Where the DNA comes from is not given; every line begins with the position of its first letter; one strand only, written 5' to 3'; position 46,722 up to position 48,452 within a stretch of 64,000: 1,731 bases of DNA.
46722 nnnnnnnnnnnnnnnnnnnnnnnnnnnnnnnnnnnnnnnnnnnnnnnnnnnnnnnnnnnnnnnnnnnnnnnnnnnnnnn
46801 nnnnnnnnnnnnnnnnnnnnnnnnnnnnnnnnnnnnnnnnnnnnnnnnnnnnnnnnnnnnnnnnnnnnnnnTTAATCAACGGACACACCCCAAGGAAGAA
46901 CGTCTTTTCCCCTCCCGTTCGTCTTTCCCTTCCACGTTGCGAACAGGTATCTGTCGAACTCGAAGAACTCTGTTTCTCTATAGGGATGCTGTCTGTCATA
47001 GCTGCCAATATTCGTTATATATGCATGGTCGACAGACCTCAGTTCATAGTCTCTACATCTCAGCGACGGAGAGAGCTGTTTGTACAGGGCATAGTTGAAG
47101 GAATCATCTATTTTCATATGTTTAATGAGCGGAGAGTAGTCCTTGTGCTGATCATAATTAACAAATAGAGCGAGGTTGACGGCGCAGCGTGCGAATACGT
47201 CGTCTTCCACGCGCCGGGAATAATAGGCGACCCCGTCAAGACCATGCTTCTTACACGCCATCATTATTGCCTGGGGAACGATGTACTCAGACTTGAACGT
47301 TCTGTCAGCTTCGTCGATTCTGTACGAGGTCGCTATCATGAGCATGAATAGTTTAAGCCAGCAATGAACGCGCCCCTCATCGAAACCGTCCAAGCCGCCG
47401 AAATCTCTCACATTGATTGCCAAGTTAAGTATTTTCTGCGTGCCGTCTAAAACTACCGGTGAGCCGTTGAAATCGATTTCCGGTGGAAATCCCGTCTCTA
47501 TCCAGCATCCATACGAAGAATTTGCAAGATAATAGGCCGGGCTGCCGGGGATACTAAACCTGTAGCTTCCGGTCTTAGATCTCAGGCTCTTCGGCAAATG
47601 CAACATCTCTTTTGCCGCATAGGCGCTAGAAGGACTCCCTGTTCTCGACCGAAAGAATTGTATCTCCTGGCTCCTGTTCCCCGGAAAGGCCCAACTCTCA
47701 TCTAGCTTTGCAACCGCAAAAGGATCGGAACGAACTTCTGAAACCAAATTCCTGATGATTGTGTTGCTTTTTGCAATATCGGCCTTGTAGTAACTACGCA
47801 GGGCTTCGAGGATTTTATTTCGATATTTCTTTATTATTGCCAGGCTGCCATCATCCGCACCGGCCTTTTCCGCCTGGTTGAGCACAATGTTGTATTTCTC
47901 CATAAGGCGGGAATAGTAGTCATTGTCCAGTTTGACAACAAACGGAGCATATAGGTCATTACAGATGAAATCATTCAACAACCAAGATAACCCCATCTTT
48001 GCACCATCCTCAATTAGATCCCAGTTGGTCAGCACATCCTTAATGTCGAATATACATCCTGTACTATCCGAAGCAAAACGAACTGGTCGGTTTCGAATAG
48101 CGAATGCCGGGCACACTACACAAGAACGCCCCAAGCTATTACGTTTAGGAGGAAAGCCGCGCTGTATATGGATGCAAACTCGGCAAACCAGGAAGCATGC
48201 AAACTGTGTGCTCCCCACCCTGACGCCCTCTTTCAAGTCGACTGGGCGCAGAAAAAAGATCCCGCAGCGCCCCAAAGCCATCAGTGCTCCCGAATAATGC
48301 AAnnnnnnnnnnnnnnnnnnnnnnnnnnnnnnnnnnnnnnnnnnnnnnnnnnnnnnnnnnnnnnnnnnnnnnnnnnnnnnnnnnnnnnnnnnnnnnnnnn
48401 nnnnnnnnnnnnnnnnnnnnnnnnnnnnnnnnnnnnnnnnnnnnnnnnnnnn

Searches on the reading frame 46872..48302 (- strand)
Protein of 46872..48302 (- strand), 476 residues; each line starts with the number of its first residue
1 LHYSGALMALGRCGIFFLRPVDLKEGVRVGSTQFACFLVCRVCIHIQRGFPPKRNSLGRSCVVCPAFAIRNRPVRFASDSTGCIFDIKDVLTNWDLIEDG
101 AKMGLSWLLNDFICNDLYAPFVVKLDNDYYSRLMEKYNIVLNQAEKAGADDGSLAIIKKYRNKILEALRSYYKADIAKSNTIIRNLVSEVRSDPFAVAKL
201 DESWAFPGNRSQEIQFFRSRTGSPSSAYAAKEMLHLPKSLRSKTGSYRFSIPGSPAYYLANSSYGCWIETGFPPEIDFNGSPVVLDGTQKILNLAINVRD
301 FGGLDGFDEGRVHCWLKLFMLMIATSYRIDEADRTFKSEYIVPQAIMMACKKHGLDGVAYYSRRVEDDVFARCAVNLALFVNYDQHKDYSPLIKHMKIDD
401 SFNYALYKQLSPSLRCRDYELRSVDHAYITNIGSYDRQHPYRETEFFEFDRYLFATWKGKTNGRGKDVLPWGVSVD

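Call 3: search_protein_families(library=pfam, proteins=[window:46872-48302:-], max_evalue=1)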
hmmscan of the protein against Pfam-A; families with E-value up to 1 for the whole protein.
window:46872-48302:- (476 aa): 1 family
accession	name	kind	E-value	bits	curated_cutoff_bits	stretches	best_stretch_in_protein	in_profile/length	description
PF08808.17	RES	-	3.5e-06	27.6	23.2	1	242-381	20-137/157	RES domain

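Call 4: search_protein_families(library=padloc, proteins=[window:46872-48302:-], max_evalue=1)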
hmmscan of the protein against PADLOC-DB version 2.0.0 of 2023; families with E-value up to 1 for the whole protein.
window:46872-48302:- (476 aa): 0 families

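Call 5: search_protein_families(library=ncbifam, proteins=[window:46872-48302:-], max_evalue=1)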
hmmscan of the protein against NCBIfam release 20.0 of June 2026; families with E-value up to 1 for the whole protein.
window:46872-48302:- (476 aa): 0 families
